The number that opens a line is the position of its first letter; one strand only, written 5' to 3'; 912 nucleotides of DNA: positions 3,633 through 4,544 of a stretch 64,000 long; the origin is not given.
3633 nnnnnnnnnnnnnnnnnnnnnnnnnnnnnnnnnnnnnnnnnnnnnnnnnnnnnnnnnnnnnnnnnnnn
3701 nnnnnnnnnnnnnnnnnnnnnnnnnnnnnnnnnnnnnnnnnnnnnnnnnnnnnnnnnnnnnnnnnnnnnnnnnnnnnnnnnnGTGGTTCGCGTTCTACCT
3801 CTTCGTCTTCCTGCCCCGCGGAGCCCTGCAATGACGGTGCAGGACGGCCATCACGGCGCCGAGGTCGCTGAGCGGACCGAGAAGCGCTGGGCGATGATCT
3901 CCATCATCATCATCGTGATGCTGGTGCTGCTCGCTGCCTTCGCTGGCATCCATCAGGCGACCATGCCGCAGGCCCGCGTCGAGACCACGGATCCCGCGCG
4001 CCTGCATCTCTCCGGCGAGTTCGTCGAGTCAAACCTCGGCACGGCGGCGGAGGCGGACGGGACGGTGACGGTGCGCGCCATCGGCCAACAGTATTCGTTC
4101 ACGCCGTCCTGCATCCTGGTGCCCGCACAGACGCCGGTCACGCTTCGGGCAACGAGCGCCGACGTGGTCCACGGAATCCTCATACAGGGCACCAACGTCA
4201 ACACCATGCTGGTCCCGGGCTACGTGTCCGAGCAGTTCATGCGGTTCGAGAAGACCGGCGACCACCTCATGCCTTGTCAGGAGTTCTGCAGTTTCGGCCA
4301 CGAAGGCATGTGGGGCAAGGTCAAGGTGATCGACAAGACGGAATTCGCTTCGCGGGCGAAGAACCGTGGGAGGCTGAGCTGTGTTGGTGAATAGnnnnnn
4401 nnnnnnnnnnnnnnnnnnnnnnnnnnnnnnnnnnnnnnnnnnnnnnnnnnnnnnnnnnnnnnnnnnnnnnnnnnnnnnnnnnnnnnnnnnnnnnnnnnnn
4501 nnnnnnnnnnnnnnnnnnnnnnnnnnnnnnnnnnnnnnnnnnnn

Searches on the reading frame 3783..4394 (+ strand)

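Call 29: search_protein_families(library=pfam, proteins=[window:3783-4394:+], max_evalue=0.001)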
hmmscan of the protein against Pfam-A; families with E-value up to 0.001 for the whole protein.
window:3783-4394:+ (203 aa): 1 family
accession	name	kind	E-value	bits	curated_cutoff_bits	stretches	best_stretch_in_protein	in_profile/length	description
PF00116.26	COX2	-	2.9e-06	27.7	22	1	110-176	47-113/120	Cytochrome C oxidase subunit II, periplasmic domain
